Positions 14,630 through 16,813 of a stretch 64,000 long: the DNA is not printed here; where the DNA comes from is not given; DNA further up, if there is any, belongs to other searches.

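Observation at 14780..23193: Tandem duplicated STAND-NTPase plus small tail-anchored protein module, with both NTPase copies inactivated near the P-loop by different IS elements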

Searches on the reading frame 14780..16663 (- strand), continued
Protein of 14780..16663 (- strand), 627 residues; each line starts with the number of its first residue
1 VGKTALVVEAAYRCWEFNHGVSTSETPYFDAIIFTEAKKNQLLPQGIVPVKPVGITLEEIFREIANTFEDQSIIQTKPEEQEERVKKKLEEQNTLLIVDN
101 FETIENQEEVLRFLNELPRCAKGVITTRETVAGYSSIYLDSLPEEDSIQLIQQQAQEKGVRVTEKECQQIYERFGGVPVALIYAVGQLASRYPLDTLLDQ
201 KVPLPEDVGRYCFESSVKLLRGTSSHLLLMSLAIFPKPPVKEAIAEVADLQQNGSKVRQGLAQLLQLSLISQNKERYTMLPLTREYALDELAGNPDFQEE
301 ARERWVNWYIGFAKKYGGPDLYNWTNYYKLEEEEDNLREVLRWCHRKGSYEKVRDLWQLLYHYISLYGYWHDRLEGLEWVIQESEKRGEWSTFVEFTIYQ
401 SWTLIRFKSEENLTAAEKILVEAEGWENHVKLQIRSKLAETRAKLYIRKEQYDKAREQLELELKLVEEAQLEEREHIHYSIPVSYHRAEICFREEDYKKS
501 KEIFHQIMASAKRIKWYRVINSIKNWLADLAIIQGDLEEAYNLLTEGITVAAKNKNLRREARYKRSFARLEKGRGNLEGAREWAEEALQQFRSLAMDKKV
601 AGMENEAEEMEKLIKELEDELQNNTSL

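Call 11: find_homologous_proteins(query=window:14780-16663:-, max_evalue=1e-10)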
Query window:14780-16663:- (627 aa): 514 proteins with E <= 1e-10 among 8000 candidates; the best 120 are listed.
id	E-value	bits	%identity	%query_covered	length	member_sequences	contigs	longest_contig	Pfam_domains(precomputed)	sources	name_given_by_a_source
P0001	0.0e+0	1360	97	100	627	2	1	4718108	PF17874.8,PF13424.13,PF07719.24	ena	-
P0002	1.2e-197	676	68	75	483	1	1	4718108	-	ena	-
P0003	1.2e-185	636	50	96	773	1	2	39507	PF17874.8,PF13424.13,PF13401.13,PF07719.24,PF00931.29,PF13191.13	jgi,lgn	jgi:LuxR family glucitol operon transcriptional activator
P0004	4.5e-184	631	50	98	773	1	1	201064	PF17874.8,PF13424.13,PF13401.13,PF00931.29,PF13191.13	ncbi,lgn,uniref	ncbi:MAG: NB-ARC domain-containing protein [Nostoc sp.]|uniref:NB-ARC domain-containing protein n=1 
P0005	5.8e-184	631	81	56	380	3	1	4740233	-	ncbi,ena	-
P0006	2.6e-182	625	50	98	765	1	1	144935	PF17874.8,PF13424.13,PF13401.13,PF00931.29,PF13191.13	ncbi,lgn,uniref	ncbi:NB-ARC domain-containing protein [Nostoc sp.]|uniref:NB-ARC domain-containing protein n=1 Tax=N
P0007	6.9e-182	624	50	98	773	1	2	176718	PF17874.8,PF13424.13,PF13401.13,PF20703.4,PF00931.29,PF13191.13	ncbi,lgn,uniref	ncbi:MAG: NB-ARC domain-containing protein [Nostoc sp.]|uniref:NB-ARC domain-containing protein n=1 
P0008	1.0e-181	623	50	98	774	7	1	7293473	PF17874.8,PF13424.13,PF13401.13,PF00931.29,PF13191.13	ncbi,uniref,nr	ncbi:tetratricopeptide repeat protein [Nostoc sp. GT001]|uniref:tetratricopeptide repeat protein n=1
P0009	1.2e-180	620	50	98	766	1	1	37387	PF17874.8,PF13424.13,PF13401.13,PF00931.29,PF13191.13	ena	-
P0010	1.8e-180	619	49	98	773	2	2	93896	PF17874.8,PF24883.3,PF13424.13,PF13401.13,PF00931.29,PF13191.13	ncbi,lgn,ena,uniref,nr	ncbi:tetratricopeptide repeat protein [Nostoc sp. LPT]|uniref:tetratricopeptide repeat protein n=1 T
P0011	2.0e-180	619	50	98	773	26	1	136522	PF13424.13,PF13401.13,PF20703.4,PF00931.29,PF13191.13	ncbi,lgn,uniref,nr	ncbi:MAG: AAA family ATPase [Nostoc sp. DedQUE05]|uniref:NB-ARC domain-containing protein n=1 Tax=No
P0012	2.4e-180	619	50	98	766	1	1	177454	PF17874.8,PF13424.13,PF13401.13,PF00931.29,PF13191.13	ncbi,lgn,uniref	ncbi:NB-ARC domain-containing protein [Nostoc sp.]|uniref:NB-ARC domain-containing protein n=1 Tax=N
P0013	3.4e-180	618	50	98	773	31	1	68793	PF17874.8,PF13424.13,PF13401.13,PF00931.29,PF13191.13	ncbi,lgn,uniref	ncbi:NB-ARC domain-containing protein [Nostoc sp.]|uniref:NB-ARC domain-containing protein n=1 Tax=N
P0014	4.0e-180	618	49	98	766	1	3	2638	PF13424.13,PF13401.13,PF00931.29,PF13191.13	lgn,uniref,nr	uniref:Orc1-like AAA ATPase domain-containing protein n=1 Tax=Kaarinaea lacus PCC 9237 TaxID=3158555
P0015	1.1e-179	617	49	98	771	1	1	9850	PF13424.13,PF13401.13,PF07719.24,PF00931.29,PF13191.13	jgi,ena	-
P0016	1.2e-179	617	50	96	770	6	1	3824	PF13424.13,PF13401.13,PF07719.24,PF00931.29,PF13191.13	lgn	-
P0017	1.3e-179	616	50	96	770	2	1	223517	PF13424.13,PF13401.13,PF00931.29,PF13191.13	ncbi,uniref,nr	ncbi:tetratricopeptide repeat protein [Nostoc sp. MG11]|uniref:tetratricopeptide repeat protein n=1 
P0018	1.6e-179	616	50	98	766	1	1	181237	PF17874.8,PF13424.13,PF13401.13,PF20703.4,PF00931.29,PF13191.13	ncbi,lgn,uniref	ncbi:MAG: NB-ARC domain-containing protein [Nostoc sp.]|uniref:tetratricopeptide repeat protein n=1 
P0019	5.0e-179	615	49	98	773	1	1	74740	PF17874.8,PF13424.13,PF13401.13,PF00931.29,PF13191.13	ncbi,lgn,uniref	ncbi:AAA family ATPase [Nostoc sp.]|uniref:AAA family ATPase n=1 Tax=Nostoc sp. TaxID=1180 RepID=UPI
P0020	9.1e-179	614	49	99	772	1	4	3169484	PF17874.8,PF13424.13,PF00931.29,PF13191.13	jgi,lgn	-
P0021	9.6e-179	614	50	98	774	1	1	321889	PF17874.8,PF13424.13,PF13401.13,PF20703.4,PF00931.29,PF13191.13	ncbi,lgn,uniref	ncbi:tetratricopeptide repeat protein [Nostoc sp.]|uniref:tetratricopeptide repeat protein n=1 Tax=N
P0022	9.7e-179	614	50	97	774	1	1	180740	PF17874.8,PF13424.13,PF13401.13,PF07719.24,PF00931.29,PF13191.13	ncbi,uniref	ncbi:MAG: NB-ARC domain-containing protein [Nostoc sp.]|uniref:NB-ARC domain-containing protein n=1 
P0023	2.6e-178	612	49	98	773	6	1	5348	PF17874.8,PF13424.13,PF13401.13,PF00931.29,PF13191.13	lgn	-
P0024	2.9e-178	612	50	98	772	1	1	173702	PF14559.13,PF13424.13,PF13401.13,PF00931.29,PF13191.13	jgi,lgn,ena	-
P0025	3.1e-178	612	48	98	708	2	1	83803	PF17874.8,PF13424.13,PF07719.24,PF00931.29,PF13191.13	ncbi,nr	ncbi:MAG: tetratricopeptide repeat protein [Nostoc sp. DedQUE11]|nr:tetratricopeptide repeat protein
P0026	3.1e-177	609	49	96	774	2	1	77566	PF13424.13,PF13401.13,PF00931.29,PF13191.13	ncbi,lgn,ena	-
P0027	5.4e-177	608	49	98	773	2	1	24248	PF14559.13,PF13424.13,PF13401.13,PF07719.24,PF00931.29,PF13191.13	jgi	jgi:hypothetical protein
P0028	6.1e-177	608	49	98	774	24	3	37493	PF13424.13,PF13401.13,PF20703.4,PF00931.29,PF13191.13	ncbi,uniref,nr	ncbi:AAA family ATPase [Nostoc sp. UCD121]|uniref:ATP-binding protein n=1 Tax=unclassified Nostoc Ta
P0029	6.5e-177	608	49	98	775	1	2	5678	PF14559.13,PF17874.8,PF13424.13,PF13401.13,PF07719.24,PF00931.29,PF13191.13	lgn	-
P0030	1.1e-176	607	49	98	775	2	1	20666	PF17874.8,PF13424.13,PF13401.13,PF07719.24,PF00931.29,PF13191.13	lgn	-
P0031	1.2e-176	607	49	96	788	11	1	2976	PF07721.21,PF14559.13,PF17874.8,PF00196.26,PF13424.13,PF07719.24,PF00931.29,PF13191.13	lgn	-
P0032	1.3e-176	607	49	98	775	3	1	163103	PF13424.13,PF13401.13,PF07719.24,PF00931.29,PF13191.13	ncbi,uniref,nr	ncbi:AAA family ATPase [Dendronalium sp. ChiSLP03b]|uniref:tetratricopeptide repeat protein n=1 Tax=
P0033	1.7e-176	606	48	98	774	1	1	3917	PF13424.13,PF13401.13,PF00931.29,PF13191.13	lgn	-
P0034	3.1e-176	605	49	96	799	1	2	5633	PF13424.13,PF13401.13,PF00931.29,PF13191.13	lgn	-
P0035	3.3e-176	605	48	98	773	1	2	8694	PF13424.13,PF13401.13,PF07719.24,PF00931.29,PF13191.13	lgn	-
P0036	3.4e-176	605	49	98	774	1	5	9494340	PF13401.13,PF00931.29,PF13191.13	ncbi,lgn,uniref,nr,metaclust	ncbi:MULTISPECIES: ATP-binding protein [Nostocales]|uniref:ATP-binding protein n=3 Tax=Nostocales Ta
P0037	4.0e-176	605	49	96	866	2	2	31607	PF13365.13,PF13424.13,PF13401.13,PF20703.4,PF00931.29,PF13191.13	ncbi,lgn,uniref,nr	ncbi:MAG TPA: trypsin-like peptidase domain-containing protein [Nostoc sp.]|uniref:trypsin-like pept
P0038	7.1e-176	604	49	98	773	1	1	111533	PF13424.13,PF13401.13,PF01637.25,PF00931.29,PF13191.13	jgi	jgi:NB-ARC domain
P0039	3.8e-175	602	48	98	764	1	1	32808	PF13424.13,PF13401.13,PF00931.29,PF13191.13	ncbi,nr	ncbi:tetratricopeptide repeat protein [Anabaena catenula]|nr:tetratricopeptide repeat protein [Anaba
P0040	4.0e-175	602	48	98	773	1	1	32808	PF13424.13,PF13401.13,PF00931.29,PF13191.13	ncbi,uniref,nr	ncbi:ATP-binding protein [Anabaena catenula FACHB-362]|uniref:ATP-binding protein n=2 Tax=Anabaena T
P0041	5.8e-175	601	49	96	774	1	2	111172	PF17874.8,PF13424.13,PF00931.29,PF13191.13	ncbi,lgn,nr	ncbi:MAG: tetratricopeptide repeat protein [Nostoc sp. ChiSLP01]|nr:tetratricopeptide repeat protein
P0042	8.7e-175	601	48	98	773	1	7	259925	PF13424.13,PF13401.13,PF00931.29,PF13191.13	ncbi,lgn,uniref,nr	ncbi:tetratricopeptide repeat protein [Anabaena cylindrica FACHB-243]|uniref:NB-ARC domain protein n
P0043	1.1e-174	600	49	96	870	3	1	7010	PF13365.13,PF17874.8,PF13424.13,PF13401.13,PF01637.25,PF00931.29,PF13191.13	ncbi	-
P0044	1.8e-174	599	49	96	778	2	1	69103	PF17874.8,PF13424.13,PF00931.29,PF13191.13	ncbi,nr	ncbi:MAG: tetratricopeptide repeat protein [Nostoc sp. DedQUE12a]|nr:tetratricopeptide repeat protei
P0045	5.9e-174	598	48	96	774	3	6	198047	PF13424.13,PF13401.13,PF00931.29,PF13191.13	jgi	jgi:hypothetical protein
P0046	8.7e-174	597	47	99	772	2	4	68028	PF17874.8,PF13424.13,PF00931.29,PF13191.13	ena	-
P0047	1.6e-173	596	48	98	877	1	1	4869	PF13365.13,PF13424.13,PF13401.13,PF01637.25,PF00931.29,PF13191.13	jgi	jgi:NB-ARC domain/Trypsin-like peptidase domain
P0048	2.9e-173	595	48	96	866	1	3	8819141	PF13365.13,PF13401.13,PF00931.29,PF13191.13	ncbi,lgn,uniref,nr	ncbi:hypothetical protein SAMD00079811_26630 [Scytonema sp. HK-05]|uniref:trypsin-like peptidase dom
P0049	4.0e-173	595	48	98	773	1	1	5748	PF13424.13,PF13401.13,PF20703.4,PF00931.29,PF13191.13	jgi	jgi:alkylated DNA nucleotide flippase Atl1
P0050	3.1e-172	592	48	98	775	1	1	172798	PF13424.13,PF00931.29,PF13191.13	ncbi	ncbi:tetratricopeptide repeat protein [Scytonema sp. NUACC21]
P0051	1.2e-171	590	48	98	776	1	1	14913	PF13424.13,PF13401.13,PF00931.29,PF13191.13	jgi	jgi:alkylated DNA nucleotide flippase Atl1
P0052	1.3e-171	590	49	98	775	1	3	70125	PF17874.8,PF13424.13,PF00931.29,PF13191.13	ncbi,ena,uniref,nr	ncbi:tetratricopeptide repeat protein [uncultured Nostoc sp.]|uniref:tetratricopeptide repeat protei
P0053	1.8e-171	590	49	98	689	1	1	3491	PF14559.13,PF13424.13,PF13401.13,PF07719.24,PF00931.29,PF13191.13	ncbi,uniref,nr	ncbi:ATP-binding protein [Nostoc sp. CHAB 5836]|uniref:tetratricopeptide repeat protein n=1 Tax=Nost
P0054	2.0e-171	589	49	96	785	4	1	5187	PF17874.8,PF13424.13,PF13401.13,PF07719.24,PF00931.29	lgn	-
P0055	2.1e-171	589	50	96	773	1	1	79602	PF17874.8,PF13424.13,PF13401.13,PF00931.29,PF13191.13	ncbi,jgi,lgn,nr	ncbi:MAG: ATP-binding protein [Calothrix sp. FI2-JRJ7]|jgi:LuxR family glucitol operon transcription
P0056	1.2e-170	587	49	98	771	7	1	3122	PF17874.8,PF13424.13,PF13401.13,PF07719.24,PF00931.29,PF13191.13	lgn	-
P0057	2.1e-170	586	49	98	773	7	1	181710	PF13424.13,PF13401.13,PF20703.4,PF00931.29,PF13191.13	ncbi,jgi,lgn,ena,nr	ncbi:MAG: AAA family ATPase [Tolypothrix brevis GSE-NOS-MK-07-07A]|jgi:LuxR family glucitol operon t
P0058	5.9e-170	585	49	98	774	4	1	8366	PF13401.13,PF20703.4,PF01637.25,PF00931.29,PF13191.13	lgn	-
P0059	8.3e-170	584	47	98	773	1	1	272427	PF13424.13,PF13401.13,PF20703.4,PF00931.29,PF13191.13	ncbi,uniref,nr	ncbi:tetratricopeptide repeat protein [Nostoc sp. PA-18-2419]|uniref:tetratricopeptide repeat protei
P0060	2.1e-169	583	49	97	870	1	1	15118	PF13365.13,PF17874.8,PF13424.13,PF13401.13,PF01637.25,PF00931.29,PF13191.13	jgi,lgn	jgi:LuxR family glucitol operon transcriptional activator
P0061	3.9e-169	582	49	98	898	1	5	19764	PF01381.29,PF13401.13,PF00931.29,PF13191.13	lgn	-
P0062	2.1e-168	579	49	96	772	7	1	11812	PF13424.13,PF13401.13,PF07719.24,PF00931.29,PF13191.13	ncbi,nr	ncbi:MAG: ATP-binding protein [Nostoc sp. TH1S01]|nr:ATP-binding protein [Nostoc sp. TH1S01]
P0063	4.4e-168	578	48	98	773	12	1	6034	PF13424.13,PF13401.13,PF00931.29,PF13191.13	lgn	-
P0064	5.8e-168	578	48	96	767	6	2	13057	PF17874.8,PF13424.13,PF13401.13,PF00931.29,PF13191.13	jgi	jgi:alkylated DNA nucleotide flippase Atl1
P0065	6.3e-168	578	46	98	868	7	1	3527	PF13365.13,PF17874.8,PF13424.13,PF13401.13,PF01637.25,PF00931.29,PF13191.13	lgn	-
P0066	1.6e-167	576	47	98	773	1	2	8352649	PF13424.13,PF13401.13,PF00931.29,PF13191.13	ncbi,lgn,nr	ncbi:hypothetical protein NIES2107_10390 [Nostoc carneum NIES-2107]|nr:hypothetical protein NIES2107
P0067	4.9e-167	575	47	98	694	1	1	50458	PF13424.13,PF13401.13,PF20703.4,PF00931.29,PF13191.13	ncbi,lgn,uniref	ncbi:NB-ARC domain-containing protein [Nostoc sp.]|uniref:NB-ARC domain-containing protein n=1 Tax=N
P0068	6.6e-167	574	48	96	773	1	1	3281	PF13424.13,PF13401.13,PF00931.29,PF13191.13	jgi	jgi:NB-ARC domain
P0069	4.4e-166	572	50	92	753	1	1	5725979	PF13401.13,PF20703.4,PF00931.29,PF13191.13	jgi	jgi:hypothetical protein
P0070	1.6e-164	567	46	98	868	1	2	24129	PF13365.13,PF17874.8,PF13424.13,PF13401.13,PF01637.25,PF00931.29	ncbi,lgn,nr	ncbi:MAG TPA: trypsin-like peptidase domain-containing protein [Nostocaceae cyanobacterium]|nr:tryps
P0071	9.2e-164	564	45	99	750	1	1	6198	PF17874.8,PF13424.13,PF20703.4,PF00931.29,PF13191.13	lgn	-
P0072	1.4e-162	560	45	99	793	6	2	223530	PF17874.8,PF13401.13,PF20703.4,PF00931.29,PF13191.13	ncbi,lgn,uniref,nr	ncbi:ATP-binding protein [Microcoleus sp. PH2017_08_TRC_O_A]|uniref:ATP-binding protein n=1 Tax=Micr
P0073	2.1e-162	560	47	98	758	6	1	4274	PF17874.8,PF13424.13,PF00931.29,PF13191.13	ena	-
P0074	2.4e-160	553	47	99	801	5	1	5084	PF13401.13,PF00931.29,PF13191.13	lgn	-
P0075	2.2e-159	550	46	98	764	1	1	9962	PF17874.8,PF13424.13,PF00931.29,PF13191.13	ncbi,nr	ncbi:MAG: tetratricopeptide repeat protein [Leptolyngbyaceae cyanobacterium SL_7_1]|nr:tetratricopep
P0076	3.7e-159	549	47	99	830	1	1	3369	PF19959.5,PF17874.8,PF13424.13,PF13401.13,PF00931.29,PF13191.13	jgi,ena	-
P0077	6.7e-159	548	45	100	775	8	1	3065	PF14559.13,PF17874.8,PF13401.13,PF07719.24,PF00931.29,PF13191.13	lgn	-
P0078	2.9e-158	546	45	99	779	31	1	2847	PF14559.13,PF17874.8,PF13424.13,PF13401.13,PF00931.29,PF13191.13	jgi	-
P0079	3.4e-158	546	45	98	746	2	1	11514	PF13424.13,PF00931.29,PF13191.13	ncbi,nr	ncbi:MAG: helix-turn-helix domain-containing protein [Kamptonema sp. SIO1D9]|nr:helix-turn-helix dom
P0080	9.0e-158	544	45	97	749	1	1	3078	PF13424.13,PF13401.13,PF20703.4,PF00931.29,PF13191.13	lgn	-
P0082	2.2e-157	543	47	99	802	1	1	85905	PF17874.8,PF26355.1,PF13424.13,PF13401.13,PF20703.4,PF01637.25,PF07719.24,PF00931.29,PF13191.13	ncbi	ncbi:MAG: NB-ARC domain-containing protein [Hormoscilla sp.]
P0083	4.0e-157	542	45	98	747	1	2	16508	PF17874.8,PF13424.13,PF00931.29,PF13191.13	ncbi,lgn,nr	ncbi:MAG: NB-ARC domain-containing protein [Oscillatoria sp. PMC 1068.18]|nr:NB-ARC domain-containin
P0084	8.0e-157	541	47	96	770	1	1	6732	PF14559.13,PF17874.8,PF13424.13,PF13401.13,PF00931.29,PF13191.13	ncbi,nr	ncbi:MAG: ATP-binding protein [Cyanothece sp. SIO1E1]|nr:ATP-binding protein [Cyanothece sp. SIO1E1]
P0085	2.5e-156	540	44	97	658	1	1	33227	PF13401.13,PF00931.29,PF13191.13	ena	-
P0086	7.2e-155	535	45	98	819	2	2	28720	PF19959.5,PF17874.8,PF13424.13,PF13401.13,PF01637.25,PF00931.29,PF13191.13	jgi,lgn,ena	-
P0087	7.9e-154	531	45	99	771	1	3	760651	PF14559.13,PF17874.8,PF01381.29,PF13424.13,PF13401.13,PF20703.4,PF13560.13,PF00931.29,PF13191.13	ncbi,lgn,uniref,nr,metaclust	ncbi:NB-ARC domain-containing protein [Kamptonema formosum]|uniref:NB-ARC domain-containing protein 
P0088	4.3e-153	529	45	99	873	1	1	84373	PF13365.13,PF17874.8,PF13424.13,PF00931.29,PF13191.13,PF00089.33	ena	-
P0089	9.6e-153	528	45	98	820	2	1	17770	PF19959.5,PF17874.8,PF13424.13,PF13432.13,PF13401.13,PF00931.29,PF13191.13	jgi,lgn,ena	-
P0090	7.8e-152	525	45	98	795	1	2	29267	PF19959.5,PF17874.8,PF13424.13,PF13432.13,PF13401.13,PF01637.25,PF00931.29,PF13191.13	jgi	-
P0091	2.0e-151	523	45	98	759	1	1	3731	PF14559.13,PF17874.8,PF01381.29,PF13424.13,PF13401.13,PF20703.4,PF13560.13,PF07719.24,PF00931.29,PF13191.13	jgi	-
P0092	3.8e-151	522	43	99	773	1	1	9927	PF13401.13,PF13428.13,PF00931.29,PF13191.13,PF13374.13,PF07721.21,PF14559.13,PF17874.8,PF00515.35,PF13424.13,PF13432.13,PF13181.13,PF07719.24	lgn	-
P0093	4.4e-151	522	44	98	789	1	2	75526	PF17874.8,PF13424.13,PF13401.13,PF20703.4,PF00931.29,PF13191.13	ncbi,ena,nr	nr:helix-turn-helix domain-containing protein [Ardenticatena sp.]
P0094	8.9e-151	521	45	99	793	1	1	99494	PF26355.1,PF01637.25,PF00931.29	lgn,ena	-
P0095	1.6e-150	520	45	99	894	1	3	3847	PF26355.1,PF04545.23,PF08281.19,PF00931.29,PF13191.13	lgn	-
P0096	4.0e-149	516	45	95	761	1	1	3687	PF14559.13,PF17874.8,PF13424.13,PF13191.13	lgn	-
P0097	6.8e-149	515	44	98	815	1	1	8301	PF14559.13,PF17874.8,PF13424.13,PF13401.13,PF07719.24,PF00931.29,PF13191.13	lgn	-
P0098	2.3e-148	513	45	99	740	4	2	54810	PF14559.13,PF17874.8,PF13424.13,PF13401.13,PF20703.4,PF00931.29,PF13191.13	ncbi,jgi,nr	ncbi:MAG: NB-ARC domain-containing protein [Oscillatoria sp. Prado101]|jgi:LuxR family glucitol oper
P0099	6.6e-148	512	43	98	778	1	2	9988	PF07721.21,PF14559.13,PF17874.8,PF13424.13,PF13401.13,PF08281.19,PF07719.24,PF00931.29,PF13191.13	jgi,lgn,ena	jgi:LuxR family glucitol operon transcriptional activator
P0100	6.4e-147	508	44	98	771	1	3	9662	PF17874.8,PF13424.13,PF13401.13,PF00931.29,PF13191.13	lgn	-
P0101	1.1e-146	508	46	99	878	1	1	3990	PF13365.13,PF17874.8,PF13424.13,PF13401.13,PF00931.29,PF13191.13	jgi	jgi:TPR repeat protein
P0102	1.1e-146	508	44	97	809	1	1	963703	PF19959.5,PF01637.25,PF00931.29,PF13191.13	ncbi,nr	ncbi:MAG: ATP-binding protein [Leptolyngbya sp. SIO1E4]|nr:ATP-binding protein [Leptolyngbya sp. SIO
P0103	1.4e-146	507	44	98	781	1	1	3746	PF17874.8,PF13424.13,PF08281.19,PF00931.29,PF13191.13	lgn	-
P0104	1.8e-145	504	47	82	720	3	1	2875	PF13401.13,PF13676.12,PF00931.29,PF13191.13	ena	-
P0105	3.9e-145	503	43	98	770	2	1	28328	PF17874.8,PF13424.13,PF08281.19,PF07719.24,PF00931.29,PF13191.13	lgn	-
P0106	2.2e-144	500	42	98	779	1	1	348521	PF07721.21,PF14559.13,PF17874.8,PF26355.1,PF00515.35,PF13424.13,PF13401.13,PF13181.13,PF07719.24,PF00931.29,PF13191.13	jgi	jgi:tetratricopeptide (TPR) repeat protein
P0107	2.9e-144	500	41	99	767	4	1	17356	PF17874.8,PF26355.1,PF13424.13,PF07719.24,PF00931.29,PF13191.13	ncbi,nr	ncbi:MAG: tetratricopeptide repeat protein [Richelia sp. SL_2_1]|nr:tetratricopeptide repeat protein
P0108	4.3e-144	499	44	94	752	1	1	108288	PF17874.8,PF01381.29,PF13191.13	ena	-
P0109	7.6e-144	498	42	98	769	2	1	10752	PF13424.13,PF00931.29,PF13191.13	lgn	-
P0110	7.9e-144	498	44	98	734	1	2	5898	PF17874.8,PF07719.24,PF00931.29,PF13191.13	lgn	-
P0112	1.9e-143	497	41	99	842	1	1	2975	PF17874.8,PF13424.13,PF08281.19,PF07719.24,PF00931.29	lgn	-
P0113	3.1e-143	496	41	99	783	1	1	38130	PF17874.8,PF26355.1,PF13424.13,PF07719.24,PF00931.29,PF13191.13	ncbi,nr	ncbi:MAG: AAA family ATPase [Nostocales cyanobacterium 94392]|nr:AAA family ATPase [Nostocales cyano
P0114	3.8e-143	496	44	95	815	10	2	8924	PF14559.13,PF17874.8,PF13424.13,PF08281.19,PF00931.29,PF13191.13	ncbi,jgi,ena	jgi:LuxR family glucitol operon transcriptional activator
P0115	1.7e-142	494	44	99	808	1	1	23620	PF13424.13,PF04545.23,PF08281.19,PF07719.24,PF13191.13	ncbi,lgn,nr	ncbi:MAG: tetratricopeptide repeat protein [Aulosira sp. DedQUE10]|nr:tetratricopeptide repeat prote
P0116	3.7e-142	493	41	99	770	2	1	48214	PF17874.8,PF26355.1,PF13424.13,PF13401.13,PF00931.29,PF13191.13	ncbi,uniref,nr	ncbi:tetratricopeptide repeat protein [Scytonema sp. UIC 10036]|uniref:tetratricopeptide repeat prot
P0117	7.6e-142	492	43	100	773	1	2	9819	PF17874.8,PF13424.13,PF13401.13,PF00931.29,PF13191.13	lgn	-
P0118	7.9e-142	492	42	98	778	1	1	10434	PF07721.21,PF14559.13,PF17874.8,PF26355.1,PF00515.35,PF13424.13,PF13176.13,PF13401.13,PF07719.24,PF00931.29,PF13191.13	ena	-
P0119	2.0e-141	490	44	98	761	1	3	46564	PF07721.21,PF14559.13,PF17874.8,PF13424.13,PF13432.13,PF13401.13,PF08281.19,PF13181.13,PF07719.24,PF00931.29,PF13191.13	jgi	jgi:tetratricopeptide (TPR) repeat protein/DNA-binding CsgD family transcriptional regulator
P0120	3.3e-141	490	41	99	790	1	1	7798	PF17874.8,PF26355.1,PF13424.13,PF07719.24,PF00931.29,PF13191.13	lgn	-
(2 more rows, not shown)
